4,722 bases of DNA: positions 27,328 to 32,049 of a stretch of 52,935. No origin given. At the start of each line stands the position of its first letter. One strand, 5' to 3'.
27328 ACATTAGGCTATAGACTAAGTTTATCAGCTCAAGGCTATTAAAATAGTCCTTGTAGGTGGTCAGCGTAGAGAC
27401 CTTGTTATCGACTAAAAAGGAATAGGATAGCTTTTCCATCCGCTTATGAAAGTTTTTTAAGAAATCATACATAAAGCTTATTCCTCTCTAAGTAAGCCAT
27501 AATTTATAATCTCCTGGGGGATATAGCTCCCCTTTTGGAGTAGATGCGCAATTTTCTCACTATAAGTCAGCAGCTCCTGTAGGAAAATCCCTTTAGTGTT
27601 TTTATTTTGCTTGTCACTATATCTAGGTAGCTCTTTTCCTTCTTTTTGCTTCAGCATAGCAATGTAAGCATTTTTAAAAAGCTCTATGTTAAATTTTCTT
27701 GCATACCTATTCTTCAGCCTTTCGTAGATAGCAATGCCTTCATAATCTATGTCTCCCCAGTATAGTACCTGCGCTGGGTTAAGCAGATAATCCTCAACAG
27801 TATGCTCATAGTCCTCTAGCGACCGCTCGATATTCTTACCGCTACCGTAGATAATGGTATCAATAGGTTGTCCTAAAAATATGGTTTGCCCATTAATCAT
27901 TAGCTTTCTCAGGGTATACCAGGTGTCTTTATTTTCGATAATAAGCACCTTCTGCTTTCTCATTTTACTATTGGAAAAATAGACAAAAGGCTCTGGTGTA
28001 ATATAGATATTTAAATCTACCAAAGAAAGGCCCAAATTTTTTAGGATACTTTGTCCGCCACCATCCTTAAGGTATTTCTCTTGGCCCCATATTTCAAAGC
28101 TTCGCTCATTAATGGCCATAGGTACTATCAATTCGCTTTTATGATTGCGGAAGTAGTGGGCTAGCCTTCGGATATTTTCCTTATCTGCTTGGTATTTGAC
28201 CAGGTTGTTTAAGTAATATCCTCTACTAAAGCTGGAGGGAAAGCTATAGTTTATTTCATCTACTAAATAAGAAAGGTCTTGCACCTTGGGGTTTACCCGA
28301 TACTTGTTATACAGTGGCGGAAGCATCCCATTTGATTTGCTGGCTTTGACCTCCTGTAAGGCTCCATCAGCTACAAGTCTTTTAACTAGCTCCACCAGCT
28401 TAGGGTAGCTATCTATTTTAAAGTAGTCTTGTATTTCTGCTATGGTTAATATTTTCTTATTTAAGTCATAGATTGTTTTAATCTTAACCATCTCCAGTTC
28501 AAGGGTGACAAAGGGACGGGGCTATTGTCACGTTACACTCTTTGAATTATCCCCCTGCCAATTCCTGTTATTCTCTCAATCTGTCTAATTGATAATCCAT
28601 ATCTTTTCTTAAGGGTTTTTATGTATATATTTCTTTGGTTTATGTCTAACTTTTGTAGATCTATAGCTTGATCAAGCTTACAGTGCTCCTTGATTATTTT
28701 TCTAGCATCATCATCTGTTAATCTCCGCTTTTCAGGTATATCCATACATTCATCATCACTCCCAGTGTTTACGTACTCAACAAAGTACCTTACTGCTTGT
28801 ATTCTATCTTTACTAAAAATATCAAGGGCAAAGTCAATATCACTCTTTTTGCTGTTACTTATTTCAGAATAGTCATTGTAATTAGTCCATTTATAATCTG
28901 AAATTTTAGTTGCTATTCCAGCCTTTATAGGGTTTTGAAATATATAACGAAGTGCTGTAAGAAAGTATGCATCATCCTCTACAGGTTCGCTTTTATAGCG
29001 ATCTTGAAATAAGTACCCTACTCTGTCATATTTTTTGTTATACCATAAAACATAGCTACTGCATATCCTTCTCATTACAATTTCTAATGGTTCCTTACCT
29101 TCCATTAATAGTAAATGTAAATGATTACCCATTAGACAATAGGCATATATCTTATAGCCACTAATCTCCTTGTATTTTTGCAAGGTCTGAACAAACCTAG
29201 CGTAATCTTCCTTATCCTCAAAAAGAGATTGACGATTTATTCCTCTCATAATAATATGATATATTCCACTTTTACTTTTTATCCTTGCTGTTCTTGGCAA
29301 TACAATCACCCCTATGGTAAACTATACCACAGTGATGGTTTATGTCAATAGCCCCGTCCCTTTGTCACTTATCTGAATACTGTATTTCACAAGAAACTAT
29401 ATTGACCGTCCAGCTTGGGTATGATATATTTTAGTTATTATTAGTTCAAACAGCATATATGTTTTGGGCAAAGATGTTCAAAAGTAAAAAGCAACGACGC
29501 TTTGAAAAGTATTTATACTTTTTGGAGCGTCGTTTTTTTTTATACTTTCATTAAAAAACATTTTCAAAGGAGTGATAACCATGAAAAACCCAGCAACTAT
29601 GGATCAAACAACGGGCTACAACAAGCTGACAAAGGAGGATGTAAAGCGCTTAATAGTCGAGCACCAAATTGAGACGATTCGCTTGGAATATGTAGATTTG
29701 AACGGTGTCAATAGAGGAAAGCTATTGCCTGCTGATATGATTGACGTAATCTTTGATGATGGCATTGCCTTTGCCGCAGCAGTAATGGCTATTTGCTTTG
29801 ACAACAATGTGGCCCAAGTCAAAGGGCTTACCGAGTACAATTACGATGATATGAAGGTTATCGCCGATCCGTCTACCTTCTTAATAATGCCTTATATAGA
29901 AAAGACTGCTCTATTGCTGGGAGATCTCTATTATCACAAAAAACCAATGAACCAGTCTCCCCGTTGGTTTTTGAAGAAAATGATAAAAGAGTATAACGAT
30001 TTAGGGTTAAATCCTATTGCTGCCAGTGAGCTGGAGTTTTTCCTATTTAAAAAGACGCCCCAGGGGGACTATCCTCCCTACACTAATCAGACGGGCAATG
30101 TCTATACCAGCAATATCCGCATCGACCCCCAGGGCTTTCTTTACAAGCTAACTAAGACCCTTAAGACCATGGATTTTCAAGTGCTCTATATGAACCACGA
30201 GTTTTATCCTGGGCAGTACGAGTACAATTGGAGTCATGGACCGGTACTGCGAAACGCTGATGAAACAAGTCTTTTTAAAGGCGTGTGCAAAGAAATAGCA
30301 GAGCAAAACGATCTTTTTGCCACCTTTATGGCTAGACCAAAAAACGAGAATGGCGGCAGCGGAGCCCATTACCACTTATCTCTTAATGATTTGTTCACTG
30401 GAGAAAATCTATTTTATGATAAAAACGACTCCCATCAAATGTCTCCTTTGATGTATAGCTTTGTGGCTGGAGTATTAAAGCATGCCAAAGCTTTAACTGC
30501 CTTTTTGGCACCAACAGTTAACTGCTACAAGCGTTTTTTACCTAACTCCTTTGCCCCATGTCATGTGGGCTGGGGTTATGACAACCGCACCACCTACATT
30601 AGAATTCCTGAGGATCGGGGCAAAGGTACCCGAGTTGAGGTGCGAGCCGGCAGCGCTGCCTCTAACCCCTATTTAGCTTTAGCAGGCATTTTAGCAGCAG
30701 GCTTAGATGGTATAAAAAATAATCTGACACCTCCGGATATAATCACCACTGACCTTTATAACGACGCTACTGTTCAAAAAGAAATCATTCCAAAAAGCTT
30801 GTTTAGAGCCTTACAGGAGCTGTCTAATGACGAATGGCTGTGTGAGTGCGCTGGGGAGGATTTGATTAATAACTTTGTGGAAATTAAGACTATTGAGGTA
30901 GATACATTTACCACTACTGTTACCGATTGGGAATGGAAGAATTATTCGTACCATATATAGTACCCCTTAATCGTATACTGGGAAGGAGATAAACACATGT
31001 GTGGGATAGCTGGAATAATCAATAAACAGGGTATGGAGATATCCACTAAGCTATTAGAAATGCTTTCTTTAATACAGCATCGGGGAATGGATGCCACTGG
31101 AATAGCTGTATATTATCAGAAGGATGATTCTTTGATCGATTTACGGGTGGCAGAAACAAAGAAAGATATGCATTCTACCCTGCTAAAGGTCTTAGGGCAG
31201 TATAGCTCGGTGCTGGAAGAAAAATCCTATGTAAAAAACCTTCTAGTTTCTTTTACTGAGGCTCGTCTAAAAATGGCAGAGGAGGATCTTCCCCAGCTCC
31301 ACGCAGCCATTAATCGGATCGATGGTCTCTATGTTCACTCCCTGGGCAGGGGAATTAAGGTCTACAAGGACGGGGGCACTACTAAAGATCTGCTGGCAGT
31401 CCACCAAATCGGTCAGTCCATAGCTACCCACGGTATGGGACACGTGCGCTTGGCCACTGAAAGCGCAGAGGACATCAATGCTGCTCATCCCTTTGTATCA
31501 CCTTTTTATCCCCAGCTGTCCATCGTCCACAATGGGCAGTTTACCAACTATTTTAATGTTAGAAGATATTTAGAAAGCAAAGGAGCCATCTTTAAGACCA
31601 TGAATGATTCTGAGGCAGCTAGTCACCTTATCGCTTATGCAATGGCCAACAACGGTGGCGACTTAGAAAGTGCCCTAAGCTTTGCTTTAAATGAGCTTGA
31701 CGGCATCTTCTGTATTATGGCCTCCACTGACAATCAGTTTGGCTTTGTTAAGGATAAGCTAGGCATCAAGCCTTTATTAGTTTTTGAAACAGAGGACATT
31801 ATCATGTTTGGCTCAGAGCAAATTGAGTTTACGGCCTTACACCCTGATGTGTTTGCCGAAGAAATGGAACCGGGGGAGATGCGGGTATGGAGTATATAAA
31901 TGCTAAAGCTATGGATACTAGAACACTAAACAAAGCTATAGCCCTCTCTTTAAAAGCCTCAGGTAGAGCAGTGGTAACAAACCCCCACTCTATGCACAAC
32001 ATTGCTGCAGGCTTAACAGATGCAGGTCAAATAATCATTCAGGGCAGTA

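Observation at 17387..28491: Permuted Wadjet/Mks-like SMC module (Toprim gene first) arrayed with a SWIM-SNF2 helicase: candidate undescribed variant of an anti-plasmid/anti-phage system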

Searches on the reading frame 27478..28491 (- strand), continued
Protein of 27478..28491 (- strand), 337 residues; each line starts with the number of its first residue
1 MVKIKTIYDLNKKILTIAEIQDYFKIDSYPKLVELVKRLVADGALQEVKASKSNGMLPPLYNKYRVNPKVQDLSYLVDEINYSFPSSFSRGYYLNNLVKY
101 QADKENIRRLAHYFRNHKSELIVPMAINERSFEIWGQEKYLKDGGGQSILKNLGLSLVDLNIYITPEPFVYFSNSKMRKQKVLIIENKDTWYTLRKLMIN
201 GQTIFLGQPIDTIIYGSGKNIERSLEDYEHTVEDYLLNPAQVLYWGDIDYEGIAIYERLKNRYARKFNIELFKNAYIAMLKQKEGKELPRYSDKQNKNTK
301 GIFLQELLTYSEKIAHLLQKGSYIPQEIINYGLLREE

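Call 38: search_protein_families(library=pfam, proteins=[L087:20800-23799:+, L087:15294-15470:+, L086:19925-20281:+, L086:20757-21854:+], max_evalue=0.001)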
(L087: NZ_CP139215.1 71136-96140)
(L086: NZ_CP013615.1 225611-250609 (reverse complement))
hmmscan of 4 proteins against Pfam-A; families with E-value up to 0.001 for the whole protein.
L087:20800-23799:+ (999 aa): 5 families
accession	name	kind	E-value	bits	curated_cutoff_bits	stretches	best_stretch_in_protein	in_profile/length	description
PF04851.21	ResIII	-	8.1e-25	88.1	22.5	1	6-173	3-164/164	Type III restriction enzyme, res subunit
PF18766.7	SWI2_SNF2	-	1.6e-15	57.8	26.7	1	10-215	1-200/221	SWI2/SNF2 ATPase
PF00270.35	DEAD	-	2e-15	57.4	26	1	11-174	4-163/167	DEAD/DEAH box helicase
PF00271.37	Helicase_C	-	6.1e-05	23.7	23.5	1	237-331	17-109/110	Helicase conserved C-terminal domain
PF13245.12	AAA_19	-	0.00038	21.1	25.1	0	27-116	11-72/134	AAA domain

L087:15294-15470:+ (58 aa): 0 families

L086:19925-20281:+ (118 aa): 0 families

L086:20757-21854:+ (365 aa): 0 families

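Call 44: search_solved_structures(query=window:27478-28491:-, max_evalue=1)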
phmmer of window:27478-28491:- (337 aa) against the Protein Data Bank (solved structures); distinct sequences matched with E-value up to 1: 0.

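Call 54: search_solved_structures(query=A1, max_evalue=1, show_alignments=1)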
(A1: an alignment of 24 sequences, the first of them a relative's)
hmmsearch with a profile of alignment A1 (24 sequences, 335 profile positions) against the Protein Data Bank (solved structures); distinct sequences matched with E-value up to 1: 0.

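Call 74: predict_structure(alignment_id=A5)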
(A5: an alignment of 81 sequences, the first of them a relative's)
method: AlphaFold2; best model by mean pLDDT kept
length: 337 residues; sequences in the alignment: 81
mean_pLDDT: 91.3   pTM: 0.72
mean pLDDT of the five models: 91.3, 91.0, 90.8, 90.7, 90.2
residues with pLDDT >= 90: 263; 70-90: 67; 50-70: 5; < 50: 2
segments of 3 or more residues with pLDDT < 50: none
pLDDT, mean of each block of 10 residues (from residue 1): 74 93 94 95 92 93 88 86 92 94 95 93 93 92 93 95 83 93 94 95 96 89 85 91 96 94 94 97 89 78 94 93 94 85
secondary structure, 60 per line:
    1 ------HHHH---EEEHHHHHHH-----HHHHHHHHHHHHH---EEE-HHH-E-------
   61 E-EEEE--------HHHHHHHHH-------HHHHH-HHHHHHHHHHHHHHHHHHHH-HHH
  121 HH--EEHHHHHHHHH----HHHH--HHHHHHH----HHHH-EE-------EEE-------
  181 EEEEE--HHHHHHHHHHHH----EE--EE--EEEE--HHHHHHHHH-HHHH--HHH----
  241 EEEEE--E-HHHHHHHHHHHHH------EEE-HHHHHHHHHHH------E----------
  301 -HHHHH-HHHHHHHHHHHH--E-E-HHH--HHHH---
elements in order: H7-10 E14-16 H17-23 H29-41 E45-47 E63-66 H75-83 H91-95 H97-116 H118-122 H127-135 H140-143 H146-152 H157-160 E171-173 E181-185 H188-199 E212-215 H218-226 H228-231 E241-245 H250-262 E269-271 H273-283 H302-306 H308-319 H331-334

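Call 78: fold_search(model_id=the predicted structure, library=pdb)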
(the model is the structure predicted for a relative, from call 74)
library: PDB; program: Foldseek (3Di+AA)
matches with E <= 10: 659; with E <= 0.001: 1
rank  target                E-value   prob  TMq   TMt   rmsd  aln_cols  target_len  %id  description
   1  9o8p_A                5.2e-04  0.91  0.27  0.26  20.6       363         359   12  CryoEM structure of M. mazei topoisomerase VI-minicircle DNA complex (released 2026-02-25)
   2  4fm9_A                5.1e-02  0.84  0.19  0.10   6.7       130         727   17  Human topoisomerase II alpha bound to DNA (released 2012-08-08)
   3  7yq8_A                5.8e-02  0.82  0.19  0.10   6.4       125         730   13  Cryo-EM structure of human topoisomerase II beta in complex with DNA and etoposide (released 2024-01-03)
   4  6ca8                  6.2e-02  0.57  0.21  0.11  10.9       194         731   15  Crystal structure of Plasmodium falciparum topoisomerase II DNA-binding, cleavage and re-ligation domain (released 2019-02-06)
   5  2fsw_B                6.6e-02  0.97  0.15  0.42   7.7        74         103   22  Crystal Structure of the Putative Transcriptional Regualator, MarR family from Porphyromonas gingivalis W83 (released 2006-03-07)
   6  2xco                  6.6e-02  0.63  0.24  0.14   9.9       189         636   12  The 3.1A crystal structure of the catalytic core (B'A' region) of Staphylococcus aureus DNA Gyrase (released 2010-08-04)
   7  6khm_E                7.0e-02  0.28  0.19  0.20  12.7       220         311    9  Lipase (Open form) (released 2020-07-22)
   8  2fsw_A                7.4e-02  0.96  0.15  0.42   7.7        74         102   22  Crystal Structure of the Putative Transcriptional Regualator, MarR family from Porphyromonas gingivalis W83 (released 2006-03-07)
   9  2rgr_A                7.4e-02  0.33  0.19  0.10  13.6       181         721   14  Topoisomerase IIA bound to G-segment DNA (released 2007-12-25)
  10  6waa_B                1.0e-01  0.44  0.23  0.12  11.4       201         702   10  K. pneumoniae Topoisomerase IV (ParE-ParC) in complex with DNA and compound 34 (7-[(1S,5R)-1-amino-3-azabicyclo[3.1.0] (released 2020-07-15)
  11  1z8h_D                1.0e-01  0.28  0.18  0.26   9.1       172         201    8  CRYSTAL STRUCTURE OF a GDSL-like lipase (ALR1529) FROM NOSTOC SP. PCC 7120 AT 2.02 A RESOLUTION (released 2005-04-19)
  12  5xnc_B                1.1e-01  0.12  0.12  0.11  19.2       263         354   12  Crystal structure of the branched-chain polyamine synthase (BpsA) in complex with N4-aminopropylspermidine and 5-methy (released 2018-08-15)
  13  8kgo_A                1.1e-01  0.63  0.24  0.12  10.4       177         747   11  Structure of African swine fever virus topoisomerase II in complex with dsDNA (released 2024-04-03)
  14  6khm_K                1.1e-01  0.23  0.19  0.21  12.7       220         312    9  Lipase (Open form) (released 2020-07-22)
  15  5eix_J                1.3e-01  0.51  0.25  0.14   9.8       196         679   10  QUINOLONE-STABILIZED CLEAVAGE COMPLEX OF TOPOISOMERASE IV FROM KLEBSIELLA PNEUMONIAE (released 2016-04-13)
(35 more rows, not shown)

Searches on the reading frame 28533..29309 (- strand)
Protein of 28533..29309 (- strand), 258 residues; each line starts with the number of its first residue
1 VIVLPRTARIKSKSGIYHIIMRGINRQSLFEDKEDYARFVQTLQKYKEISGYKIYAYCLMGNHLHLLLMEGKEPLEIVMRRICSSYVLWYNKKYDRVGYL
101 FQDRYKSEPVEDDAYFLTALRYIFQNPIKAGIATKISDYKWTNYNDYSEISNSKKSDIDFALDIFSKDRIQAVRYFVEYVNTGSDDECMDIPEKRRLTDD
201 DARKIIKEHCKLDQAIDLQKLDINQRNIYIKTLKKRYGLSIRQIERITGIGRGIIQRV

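Call 3: search_protein_families(library=pfam, proteins=[window:28533-29309:-], max_evalue=0.01)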
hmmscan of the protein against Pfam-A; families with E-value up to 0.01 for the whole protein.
window:28533-29309:- (258 aa): 1 family
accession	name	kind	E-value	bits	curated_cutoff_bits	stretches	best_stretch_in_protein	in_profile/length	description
PF01797.21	Y1_Tnp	-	9.4e-14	52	23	1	15-124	5-119/121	Transposase IS200 like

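Call 4: search_protein_families(library=padloc, proteins=[window:28533-29309:-], max_evalue=0.01)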
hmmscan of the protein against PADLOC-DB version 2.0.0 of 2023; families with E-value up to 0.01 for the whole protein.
window:28533-29309:- (258 aa): 0 families

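Call 11: search_protein_families(library=ncbifam, proteins=[window:28533-29309:-], max_evalue=0.001)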
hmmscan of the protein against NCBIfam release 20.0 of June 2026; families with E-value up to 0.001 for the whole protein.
window:28533-29309:- (258 aa): 1 family
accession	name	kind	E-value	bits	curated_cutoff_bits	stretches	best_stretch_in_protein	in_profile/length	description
NF047646.1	REP_Tyr_transpos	equivalog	2.4e-20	72.9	80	1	7-141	2-145/146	REP-associated tyrosine transposase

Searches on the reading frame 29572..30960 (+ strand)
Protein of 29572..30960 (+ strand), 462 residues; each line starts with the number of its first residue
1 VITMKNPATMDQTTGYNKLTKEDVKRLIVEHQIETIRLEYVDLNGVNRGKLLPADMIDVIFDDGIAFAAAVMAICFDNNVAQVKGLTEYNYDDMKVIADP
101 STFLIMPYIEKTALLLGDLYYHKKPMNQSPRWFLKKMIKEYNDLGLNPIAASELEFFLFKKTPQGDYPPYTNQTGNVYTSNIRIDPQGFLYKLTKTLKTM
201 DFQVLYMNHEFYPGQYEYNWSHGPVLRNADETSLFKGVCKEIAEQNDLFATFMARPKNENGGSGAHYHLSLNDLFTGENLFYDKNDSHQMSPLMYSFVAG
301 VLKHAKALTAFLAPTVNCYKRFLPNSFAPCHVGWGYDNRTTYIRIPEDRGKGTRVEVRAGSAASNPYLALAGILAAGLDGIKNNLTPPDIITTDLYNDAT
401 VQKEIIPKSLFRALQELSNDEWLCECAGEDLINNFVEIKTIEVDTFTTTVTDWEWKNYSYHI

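Call 20: search_protein_families(library=pfam, proteins=[window:29572-30960:+], max_evalue=0.0001)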
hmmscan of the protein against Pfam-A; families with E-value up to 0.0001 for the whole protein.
window:29572-30960:+ (462 aa): 3 families
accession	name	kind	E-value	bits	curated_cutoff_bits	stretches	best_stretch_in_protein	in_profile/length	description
PF00120.29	Gln-synt_C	-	1.5e-99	333.8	24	1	128-458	2-344/344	Glutamine synthetase, catalytic domain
PF16952.10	Gln-synt_N_2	-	3.4e-06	27.3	35.7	1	31-114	13-94/112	Glutamine synthetase N-terminal domain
PF03951.24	Gln-synt_N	-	8.4e-05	22.6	33.4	0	33-120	2-80/82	Glutamine synthetase, beta-Grasp domain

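Call 40: find_homologous_proteins(query=window:29581-30960:+, max_evalue=1e-50)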
Query window:29581-30960:+ (459 aa): 2070 proteins with E <= 1e-50 among 8000 candidates; the best 120 are listed.
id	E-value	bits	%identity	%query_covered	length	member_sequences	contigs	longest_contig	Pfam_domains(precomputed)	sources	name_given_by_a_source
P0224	0.0e+0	1076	100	100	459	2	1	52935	PF16952.11,PF00120.30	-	-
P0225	2.4e-239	813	74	99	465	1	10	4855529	PF16952.11,PF00120.30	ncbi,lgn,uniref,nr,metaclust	ncbi:glutamine synthetase family protein [Desulfoscipio gibsoniae]|uniref:glutamine synthetase n=1 T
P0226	1.2e-235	801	72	100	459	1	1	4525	PF03951.25,PF16952.11,PF00120.30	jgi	-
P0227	3.4e-234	796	72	98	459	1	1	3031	PF03951.25,PF16952.11,PF00120.30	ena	-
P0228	1.5e-233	794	72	98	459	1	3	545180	PF03951.25,PF16952.11,PF00120.30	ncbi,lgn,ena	-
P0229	1.7e-233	794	74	97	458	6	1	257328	PF16952.11,PF00120.30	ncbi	-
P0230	7.5e-233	791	72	99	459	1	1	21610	PF03951.25,PF16952.11,PF00120.30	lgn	-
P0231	8.2e-233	791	72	100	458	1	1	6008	PF03951.25,PF16952.11,PF00120.30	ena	-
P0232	8.2e-232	788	73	99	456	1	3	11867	PF03951.25,PF16952.11,PF00120.30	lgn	-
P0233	2.5e-231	786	70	99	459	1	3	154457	PF03951.25,PF16952.11,PF00120.30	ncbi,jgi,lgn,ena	jgi:glutamine synthetase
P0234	3.7e-231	786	71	99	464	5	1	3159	PF03951.25,PF16952.11,PF00120.30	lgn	-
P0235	6.9e-230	782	71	99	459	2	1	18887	PF03951.25,PF16952.11,PF00120.30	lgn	-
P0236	3.6e-229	779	71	99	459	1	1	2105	PF03951.25,PF16952.11,PF00120.30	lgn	-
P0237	4.1e-229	779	72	98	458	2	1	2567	PF03951.25,PF16952.11,PF00120.30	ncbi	-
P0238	1.4e-228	777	70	100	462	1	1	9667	PF03951.25,PF16952.11,PF00120.30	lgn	-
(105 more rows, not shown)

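Call 41: find_encoding_contigs(protein=P0225, flank=10000, max_places=1)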
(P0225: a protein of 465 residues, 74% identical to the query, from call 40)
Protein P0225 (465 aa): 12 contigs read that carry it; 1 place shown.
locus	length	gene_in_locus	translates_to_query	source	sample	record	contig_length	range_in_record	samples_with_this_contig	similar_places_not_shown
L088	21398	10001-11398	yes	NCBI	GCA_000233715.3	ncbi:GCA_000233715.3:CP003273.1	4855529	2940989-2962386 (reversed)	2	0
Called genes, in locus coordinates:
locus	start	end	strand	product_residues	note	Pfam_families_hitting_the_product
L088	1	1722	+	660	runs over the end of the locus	PF26965:MimR_N, PF01590:GAF, PF00158:Sigma54_activat, PF14532:Sigma54_activ_2, PF00004:AAA (faint), PF07728:AAA_5, PF25601:AAA_lid_14, PF02954:HTH_8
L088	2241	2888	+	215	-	PF00440:TetR_N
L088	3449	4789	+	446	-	PF00202:Aminotran_3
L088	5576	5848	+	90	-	PF02604:PhdYeFM_antitox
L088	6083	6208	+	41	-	-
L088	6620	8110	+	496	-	PF13520:AA_permease_2, PF00324:AA_permease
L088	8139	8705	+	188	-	PF11354:DUF3156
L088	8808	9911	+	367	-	-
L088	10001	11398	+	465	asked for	PF16952:Gln-synt_N_2 (weak), PF00120:Gln-synt_C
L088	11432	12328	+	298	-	PF13522:GATase_6, PF13537:GATase_7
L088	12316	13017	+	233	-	PF01493:GXGXG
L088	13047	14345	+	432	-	PF00478:IMPDH (faint), PF01645:Glu_synthase, PF01070:FMN_dh, PF03060:NMO (weak)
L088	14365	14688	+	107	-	PF13510:Fer2_4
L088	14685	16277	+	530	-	PF00070:Pyr_redox (faint), PF00890:FAD_binding_2, PF01266:DAO (weak), PF01494:FAD_binding_3 (faint), PF03486:HI0933_like, PF07992:Pyr_redox_2, PF12831:FAD_oxidored, PF13450:NAD_binding_8, +2 more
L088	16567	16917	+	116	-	PF17806:SO_alpha_A3, PF04324:Fer2_BFD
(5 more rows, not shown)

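Call 42: find_encoding_contigs(protein=P0228, flank=10000, max_places=1)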
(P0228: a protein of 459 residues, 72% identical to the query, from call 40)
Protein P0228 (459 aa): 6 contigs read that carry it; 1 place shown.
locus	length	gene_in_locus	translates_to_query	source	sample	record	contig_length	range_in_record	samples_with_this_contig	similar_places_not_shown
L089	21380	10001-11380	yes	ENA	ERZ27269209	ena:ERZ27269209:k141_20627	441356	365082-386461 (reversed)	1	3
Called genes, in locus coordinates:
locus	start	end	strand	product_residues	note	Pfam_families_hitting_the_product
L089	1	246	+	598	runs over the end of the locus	PF00890:FAD_binding_2 (weak), PF01266:DAO (faint), PF01946:Thi4 (faint), PF01593:Amino_oxidase, PF13450:NAD_binding_8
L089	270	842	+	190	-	PF12724:Flavodoxin_5 (weak)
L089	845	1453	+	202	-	PF01066:CDP-OH_P_transf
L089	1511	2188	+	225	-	PF22624:AASDHPPT_N, PF01648:ACPS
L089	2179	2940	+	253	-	PF00975:Thioesterase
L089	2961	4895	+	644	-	PF13632:Glyco_trans_2_3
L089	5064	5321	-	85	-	-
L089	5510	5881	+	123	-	PF13630:SdpI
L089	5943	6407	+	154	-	PF03449:GreA_GreB_N, PF01272:GreA_GreB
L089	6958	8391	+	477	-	PF00324:AA_permease, PF13520:AA_permease_2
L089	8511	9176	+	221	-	PF00440:TetR_N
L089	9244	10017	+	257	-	PF00117:GATase, PF07722:Peptidase_C26 (faint)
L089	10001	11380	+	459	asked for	PF03951:Gln-synt_N (weak), PF16952:Gln-synt_N_2, PF00120:Gln-synt_C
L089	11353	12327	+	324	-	PF13522:GATase_6, PF13537:GATase_7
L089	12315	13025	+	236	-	PF01493:GXGXG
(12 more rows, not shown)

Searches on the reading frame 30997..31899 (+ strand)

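Call 20: search_protein_families(library=pfam, proteins=[window:30997-31899:+], max_evalue=0.0001)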
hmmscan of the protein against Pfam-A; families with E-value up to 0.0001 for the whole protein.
window:30997-31899:+ (300 aa): 2 families
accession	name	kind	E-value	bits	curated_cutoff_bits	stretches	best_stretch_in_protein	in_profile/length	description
PF13522.11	GATase_6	-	8e-18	65.2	27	1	144-274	11-130/130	Glutamine amidotransferase domain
PF13537.11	GATase_7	-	6.6e-15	55.7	25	1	149-275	1-118/123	Glutamine amidotransferase domain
